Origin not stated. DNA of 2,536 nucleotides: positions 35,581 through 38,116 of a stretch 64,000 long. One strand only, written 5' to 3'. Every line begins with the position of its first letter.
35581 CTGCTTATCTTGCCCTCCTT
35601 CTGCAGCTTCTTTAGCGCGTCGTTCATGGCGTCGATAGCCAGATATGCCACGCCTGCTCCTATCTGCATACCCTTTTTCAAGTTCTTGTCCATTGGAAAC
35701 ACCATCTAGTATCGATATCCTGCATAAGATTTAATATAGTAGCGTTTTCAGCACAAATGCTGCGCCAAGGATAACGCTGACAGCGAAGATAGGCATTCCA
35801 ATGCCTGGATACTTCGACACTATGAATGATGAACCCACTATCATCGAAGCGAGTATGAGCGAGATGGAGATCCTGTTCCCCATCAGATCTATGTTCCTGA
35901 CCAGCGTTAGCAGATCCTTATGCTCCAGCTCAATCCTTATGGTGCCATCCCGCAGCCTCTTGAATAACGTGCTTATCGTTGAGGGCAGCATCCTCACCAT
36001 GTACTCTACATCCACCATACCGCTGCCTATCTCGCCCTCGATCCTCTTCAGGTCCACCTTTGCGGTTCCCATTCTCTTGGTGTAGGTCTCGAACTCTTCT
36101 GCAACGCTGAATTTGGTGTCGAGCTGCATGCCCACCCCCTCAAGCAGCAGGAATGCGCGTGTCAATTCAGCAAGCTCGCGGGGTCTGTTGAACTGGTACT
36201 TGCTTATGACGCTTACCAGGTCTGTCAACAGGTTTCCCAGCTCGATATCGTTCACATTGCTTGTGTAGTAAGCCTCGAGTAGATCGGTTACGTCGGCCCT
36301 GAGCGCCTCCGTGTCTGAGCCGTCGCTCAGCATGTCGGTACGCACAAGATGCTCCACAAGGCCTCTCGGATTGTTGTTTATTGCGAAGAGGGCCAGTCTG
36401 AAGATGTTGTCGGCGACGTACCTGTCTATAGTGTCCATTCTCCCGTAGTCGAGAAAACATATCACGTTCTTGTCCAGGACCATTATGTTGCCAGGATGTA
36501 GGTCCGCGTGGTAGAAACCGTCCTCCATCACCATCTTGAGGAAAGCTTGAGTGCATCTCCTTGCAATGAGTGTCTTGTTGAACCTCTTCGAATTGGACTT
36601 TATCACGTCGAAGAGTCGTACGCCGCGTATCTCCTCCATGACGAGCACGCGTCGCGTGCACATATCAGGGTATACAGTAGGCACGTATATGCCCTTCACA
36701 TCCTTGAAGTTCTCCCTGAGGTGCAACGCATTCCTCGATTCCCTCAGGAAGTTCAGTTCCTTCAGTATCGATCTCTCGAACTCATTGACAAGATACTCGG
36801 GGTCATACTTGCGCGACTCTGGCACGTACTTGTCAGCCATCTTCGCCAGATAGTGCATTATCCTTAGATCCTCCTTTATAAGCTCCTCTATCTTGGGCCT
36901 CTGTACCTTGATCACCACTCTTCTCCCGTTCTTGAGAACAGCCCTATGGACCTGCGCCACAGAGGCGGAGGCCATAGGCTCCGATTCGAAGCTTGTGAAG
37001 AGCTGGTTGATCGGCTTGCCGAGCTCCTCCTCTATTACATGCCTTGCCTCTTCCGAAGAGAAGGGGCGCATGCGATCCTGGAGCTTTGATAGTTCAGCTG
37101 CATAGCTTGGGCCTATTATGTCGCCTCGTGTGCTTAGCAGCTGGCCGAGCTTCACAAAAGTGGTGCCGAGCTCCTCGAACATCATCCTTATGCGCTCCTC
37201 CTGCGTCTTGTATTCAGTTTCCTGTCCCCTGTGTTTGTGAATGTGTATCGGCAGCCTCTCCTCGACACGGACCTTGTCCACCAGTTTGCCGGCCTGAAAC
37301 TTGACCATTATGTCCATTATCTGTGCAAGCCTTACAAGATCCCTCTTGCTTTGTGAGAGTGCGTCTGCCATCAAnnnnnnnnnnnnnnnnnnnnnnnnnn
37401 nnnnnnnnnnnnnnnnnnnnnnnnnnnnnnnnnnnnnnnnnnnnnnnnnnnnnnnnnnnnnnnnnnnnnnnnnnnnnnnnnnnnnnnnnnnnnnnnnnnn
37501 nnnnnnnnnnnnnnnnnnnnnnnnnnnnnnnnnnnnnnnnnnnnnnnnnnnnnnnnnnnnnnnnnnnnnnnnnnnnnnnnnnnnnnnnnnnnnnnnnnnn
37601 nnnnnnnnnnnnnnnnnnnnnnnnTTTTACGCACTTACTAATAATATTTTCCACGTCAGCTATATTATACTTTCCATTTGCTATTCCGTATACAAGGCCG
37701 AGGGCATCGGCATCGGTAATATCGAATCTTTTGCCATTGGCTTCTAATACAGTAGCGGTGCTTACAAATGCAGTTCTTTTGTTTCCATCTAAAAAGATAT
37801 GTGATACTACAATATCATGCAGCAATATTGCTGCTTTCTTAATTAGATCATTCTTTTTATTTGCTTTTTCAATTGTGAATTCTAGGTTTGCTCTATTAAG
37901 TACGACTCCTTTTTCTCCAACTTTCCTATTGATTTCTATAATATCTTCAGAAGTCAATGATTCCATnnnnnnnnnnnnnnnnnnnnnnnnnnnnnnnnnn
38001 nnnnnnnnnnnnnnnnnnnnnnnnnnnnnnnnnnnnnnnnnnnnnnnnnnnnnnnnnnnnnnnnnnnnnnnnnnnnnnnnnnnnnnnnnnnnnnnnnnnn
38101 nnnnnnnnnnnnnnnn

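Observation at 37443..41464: Composite AT-rich island integrated at tRNA-Val, delimited by three copies of a 13-bp repeat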

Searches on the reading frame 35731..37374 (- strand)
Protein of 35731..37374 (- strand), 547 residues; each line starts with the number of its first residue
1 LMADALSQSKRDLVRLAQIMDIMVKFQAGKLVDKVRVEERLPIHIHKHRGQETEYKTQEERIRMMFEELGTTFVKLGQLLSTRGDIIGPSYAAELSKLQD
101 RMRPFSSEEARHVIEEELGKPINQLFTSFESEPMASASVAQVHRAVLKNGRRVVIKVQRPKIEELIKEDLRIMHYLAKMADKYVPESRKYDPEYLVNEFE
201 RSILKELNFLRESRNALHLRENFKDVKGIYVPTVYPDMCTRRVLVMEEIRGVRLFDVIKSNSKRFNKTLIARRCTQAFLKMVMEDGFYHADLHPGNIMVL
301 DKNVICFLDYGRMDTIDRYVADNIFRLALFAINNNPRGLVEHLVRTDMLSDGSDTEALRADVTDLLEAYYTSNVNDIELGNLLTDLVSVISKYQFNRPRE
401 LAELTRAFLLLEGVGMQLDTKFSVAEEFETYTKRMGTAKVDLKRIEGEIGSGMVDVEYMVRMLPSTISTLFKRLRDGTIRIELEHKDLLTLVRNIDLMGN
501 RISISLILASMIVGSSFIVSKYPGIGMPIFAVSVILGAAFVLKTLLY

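Call 8: search_protein_families(library=pfam, proteins=[window:35734-37374:-], max_evalue=0.01)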
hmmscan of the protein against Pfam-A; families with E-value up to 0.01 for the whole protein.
window:35734-37374:- (547 aa): 4 families
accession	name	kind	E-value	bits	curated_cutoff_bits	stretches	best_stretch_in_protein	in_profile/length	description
PF03109.22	ABC1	-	3.3e-77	259.4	22.9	1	97-342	1-243/244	ABC1 atypical kinase-like domain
PF01163.29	RIO1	-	3.8e-06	27.1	22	1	198-321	44-159/187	RIO domain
PF01636.29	APH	-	2.9e-05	24.4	23.2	1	284-318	167-202/239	Phosphotransferase enzyme family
PF00069.31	Pkinase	-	5e-05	23.3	31.7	1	200-314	48-146/263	Protein kinase domain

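Call 25: find_encoding_contigs(protein=window:35731-37374:-, flank=8000, max_places=10)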
Protein window:35731-37374:- (547 aa): no gene with exactly this product is on record in the collection.

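Call 28: find_encoding_contigs(protein=window:35731-37371:-, flank=8000, max_places=10)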
Protein window:35731-37371:- (546 aa): no gene with exactly this product is on record in the collection.

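Call 38: find_homologous_proteins(query=window:35731-37371:-, max_evalue=1e-20)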
Query window:35731-37371:- (546 aa): 3312 proteins with E <= 1e-20 among 8000 candidates; the best 120 are listed.
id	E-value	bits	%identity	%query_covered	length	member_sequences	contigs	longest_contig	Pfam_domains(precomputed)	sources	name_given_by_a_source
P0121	0.0e+0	1192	100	100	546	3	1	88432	PF27536.1,PF03109.23,PF01163.29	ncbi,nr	ncbi:MAG: AarF/ABC1/UbiB kinase family protein [Candidatus Micrarchaeota archaeon]|nr:AarF/ABC1/UbiB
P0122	1.2e-252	857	69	100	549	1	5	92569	PF27536.1,PF03109.23,PF01163.29,PF01636.30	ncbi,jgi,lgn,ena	jgi:ubiquinone biosynthesis protein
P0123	3.5e-209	714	59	98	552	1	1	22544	PF00069.32,PF27536.1,PF03109.23,PF01636.30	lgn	-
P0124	4.7e-205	700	56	98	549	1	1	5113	PF27536.1,PF03109.23,PF01636.30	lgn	-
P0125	1.0e-203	696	56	99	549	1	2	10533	PF27536.1,PF03109.23,PF01163.29,PF01636.30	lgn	-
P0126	8.3e-202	689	55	99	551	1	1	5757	PF27536.1,PF03109.23,PF01636.30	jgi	jgi:ubiquinone biosynthesis protein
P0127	2.6e-201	688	55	99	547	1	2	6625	PF00069.32,PF27536.1,PF03109.23,PF01163.29,PF01636.30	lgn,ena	-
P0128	3.2e-200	684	54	99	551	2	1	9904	PF27536.1,PF03109.23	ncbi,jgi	ncbi:MAG: AarF/UbiB family protein [Candidatus Micrarchaeales archaeon]|jgi:ubiquinone biosynthesis 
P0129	1.6e-198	679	55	99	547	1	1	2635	PF27536.1,PF03109.23,PF01636.30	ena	-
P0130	3.2e-197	674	55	99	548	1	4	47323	PF00069.32,PF27536.1,PF03109.23,PF01636.30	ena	-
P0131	3.3e-196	671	55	99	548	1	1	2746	PF27536.1,PF03109.23,PF01163.29,PF01636.30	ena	-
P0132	1.1e-195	669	54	99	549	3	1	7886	PF27536.1,PF03109.23,PF01163.29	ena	-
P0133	8.0e-195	666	54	99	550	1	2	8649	PF27536.1,PF03109.23,PF01163.29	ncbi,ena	-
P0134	1.6e-194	665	54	100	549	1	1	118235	PF27536.1,PF03109.23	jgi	jgi:ubiquinone biosynthesis protein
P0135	3.2e-194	664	55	99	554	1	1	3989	PF27536.1,PF03109.23,PF01636.30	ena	-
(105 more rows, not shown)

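Call 39: find_encoding_contigs(protein=P0122, flank=10000, max_places=3)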
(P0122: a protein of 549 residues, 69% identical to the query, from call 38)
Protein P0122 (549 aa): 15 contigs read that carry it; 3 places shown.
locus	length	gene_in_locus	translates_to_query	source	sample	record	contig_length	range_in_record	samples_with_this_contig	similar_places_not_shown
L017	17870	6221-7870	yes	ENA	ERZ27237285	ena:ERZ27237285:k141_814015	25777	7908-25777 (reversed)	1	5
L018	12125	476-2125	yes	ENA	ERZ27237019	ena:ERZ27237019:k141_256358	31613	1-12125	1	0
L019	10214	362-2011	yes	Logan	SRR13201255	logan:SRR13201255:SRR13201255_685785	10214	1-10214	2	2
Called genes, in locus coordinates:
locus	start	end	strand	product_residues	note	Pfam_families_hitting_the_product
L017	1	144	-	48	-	?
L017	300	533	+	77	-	PF24434:DUF7557 (weak)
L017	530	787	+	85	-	PF05016:ParE_toxin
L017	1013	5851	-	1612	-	PF00150:Cellulase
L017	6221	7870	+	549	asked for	PF03109:ABC1, PF01636:APH (faint), PF01163:RIO1 (faint), PF27536:UbiB_helical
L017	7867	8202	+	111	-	-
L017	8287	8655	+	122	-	PF02311:AraC_binding, PF07883:Cupin_2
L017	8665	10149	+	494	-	PF00890:FAD_binding_2, PF01266:DAO, PF03486:HI0933_like (faint), PF12831:FAD_oxidored (weak), PF00890:FAD_binding_2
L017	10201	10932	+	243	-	-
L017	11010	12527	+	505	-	PF21033:RMD1-3 (weak), PF00515:TPR_1, PF07719:TPR_2 (weak), PF13414:TPR_11, PF13424:TPR_12 (weak), PF14559:TPR_19, PF00004:AAA, PF17862:AAA_lid_3 (weak), +10 more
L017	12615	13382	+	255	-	PF00378:ECH_1, PF16113:ECH_2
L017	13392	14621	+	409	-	PF00108:Thiolase_N, PF00109:ketoacyl-synt (weak), PF02803:Thiolase_C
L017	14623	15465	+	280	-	PF02737:3HCDH_N, PF00725:3HCDH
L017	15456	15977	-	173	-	PF21711:DCTN5 (weak), PF25084:LbH_EIF2B, PF25087:GMPPB_C (weak), PF00132:Hexapep, PF14602:Hexapep_2 (weak)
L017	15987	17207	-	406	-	PF02771:Acyl-CoA_dh_N, PF11794:HpaB_N (faint), PF02770:Acyl-CoA_dh_M, PF00441:Acyl-CoA_dh_1, PF08028:Acyl-CoA_dh_2, PF22924:ACOX_C_alpha1 (weak)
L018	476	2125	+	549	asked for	PF03109:ABC1, PF01636:APH (faint), PF01163:RIO1 (faint), PF27536:UbiB_helical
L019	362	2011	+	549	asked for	PF03109:ABC1, PF01636:APH (faint), PF01163:RIO1 (faint), PF27536:UbiB_helical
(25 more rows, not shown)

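Call 46: find_encoding_contigs(protein=P0241, flank=10000, max_places=3)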
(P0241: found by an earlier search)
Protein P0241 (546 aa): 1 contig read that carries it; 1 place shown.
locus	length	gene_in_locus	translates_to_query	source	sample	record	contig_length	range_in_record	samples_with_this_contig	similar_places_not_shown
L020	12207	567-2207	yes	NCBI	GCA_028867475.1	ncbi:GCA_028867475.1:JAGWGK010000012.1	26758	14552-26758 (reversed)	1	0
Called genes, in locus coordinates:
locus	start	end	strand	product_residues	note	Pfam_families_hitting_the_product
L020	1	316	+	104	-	PF02661:Fic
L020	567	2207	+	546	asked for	PF03109:ABC1, PF01163:RIO1 (weak), PF27536:UbiB_helical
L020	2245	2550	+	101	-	-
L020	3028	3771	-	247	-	PF00535:Glycos_transf_2, PF13641:Glyco_tranf_2_3 (weak)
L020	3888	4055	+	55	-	-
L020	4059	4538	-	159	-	PF01243:PNPOx_N, PF12900:Pyridox_ox_2 (weak)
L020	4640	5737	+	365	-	PF06550:SPP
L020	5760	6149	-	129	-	-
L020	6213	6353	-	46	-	-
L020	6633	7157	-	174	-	-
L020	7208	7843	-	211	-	PF04981:NMD3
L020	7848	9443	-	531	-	PF02355:SecD_SecF_C (weak)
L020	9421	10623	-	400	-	PF02355:SecD_SecF_C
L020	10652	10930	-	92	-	-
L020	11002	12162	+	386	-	PF01926:MMR_HSR1, PF02421:FeoB_N (weak), PF08438:YGR210-like_G4, PF02824:TGS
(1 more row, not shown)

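Call 47: find_encoding_contigs(protein=P0242, flank=10000, max_places=3)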
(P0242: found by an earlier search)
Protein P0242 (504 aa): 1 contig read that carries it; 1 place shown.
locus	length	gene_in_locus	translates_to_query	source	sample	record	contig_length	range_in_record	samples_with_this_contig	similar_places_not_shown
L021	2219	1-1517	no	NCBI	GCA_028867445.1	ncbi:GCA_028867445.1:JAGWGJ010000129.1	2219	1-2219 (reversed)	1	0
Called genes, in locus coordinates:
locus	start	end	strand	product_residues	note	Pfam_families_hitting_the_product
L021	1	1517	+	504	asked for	PF03109:ABC1, PF01163:RIO1 (weak), PF27536:UbiB_helical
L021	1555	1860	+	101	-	-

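Call 49: find_encoding_contigs(protein=P0243, flank=10000, max_places=3)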
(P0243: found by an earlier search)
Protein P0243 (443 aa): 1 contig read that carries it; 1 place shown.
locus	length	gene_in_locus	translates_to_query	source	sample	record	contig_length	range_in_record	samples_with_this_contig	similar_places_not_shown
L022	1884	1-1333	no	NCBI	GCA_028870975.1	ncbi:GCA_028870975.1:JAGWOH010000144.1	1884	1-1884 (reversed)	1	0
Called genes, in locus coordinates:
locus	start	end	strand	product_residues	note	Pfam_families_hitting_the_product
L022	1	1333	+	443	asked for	PF00589:Phage_integrase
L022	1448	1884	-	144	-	?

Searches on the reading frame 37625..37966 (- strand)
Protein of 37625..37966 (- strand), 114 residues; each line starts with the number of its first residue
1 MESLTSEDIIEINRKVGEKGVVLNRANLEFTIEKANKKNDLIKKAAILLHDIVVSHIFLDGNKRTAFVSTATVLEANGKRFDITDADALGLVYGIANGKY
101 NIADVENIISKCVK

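Call 8: search_protein_families(library=pfam, proteins=[window:37625-37966:-], max_evalue=0.01)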
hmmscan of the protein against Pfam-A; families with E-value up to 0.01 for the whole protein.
seq(114 aa): 1 family
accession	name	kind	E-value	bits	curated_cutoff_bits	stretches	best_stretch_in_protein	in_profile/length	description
PF02661.23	Fic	-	2e-10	41.8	24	1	27-74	41-93/93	Fic/DOC family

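Call 9: search_protein_families(library=padloc, proteins=[window:37625-37966:-], max_evalue=0.1)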
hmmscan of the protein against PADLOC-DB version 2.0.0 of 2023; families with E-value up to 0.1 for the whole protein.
seq(114 aa): 6 families
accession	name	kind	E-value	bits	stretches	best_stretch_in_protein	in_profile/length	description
PDLC04965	PDC-S23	-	1e-05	23.1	1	28-82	232-286/327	-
PDLC04838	PDC-S04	-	1.6e-05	22.8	1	35-113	123-202/209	-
PDLC04963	PDC-S23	-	1.9e-05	22.3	1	39-78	226-265/312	-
PDLC04848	PDC-S05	-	5.3e-05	20.9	1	17-77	184-245/291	-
PDLC04718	PDC-M59B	-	0.00075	17.7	1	25-82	38-94/159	-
PDLC04839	PDC-S04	-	0.034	11.8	1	29-82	114-168/205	-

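Call 10: search_protein_families(library=ncbifam, proteins=[window:37625-37966:-], max_evalue=0.1)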
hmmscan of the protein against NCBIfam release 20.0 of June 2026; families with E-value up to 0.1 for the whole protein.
seq(114 aa): 2 families
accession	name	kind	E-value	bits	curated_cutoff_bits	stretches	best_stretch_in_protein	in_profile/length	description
TIGR01550.1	DOC_P1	subfamily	1.1e-15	57.8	38.65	1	26-110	34-121/122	type II toxin-antitoxin system death-on-curing family toxin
TIGR02613.1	mob_myst_B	hypoth_equivalog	0.076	12.9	124.4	1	44-86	110-154/186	mobile mystery protein B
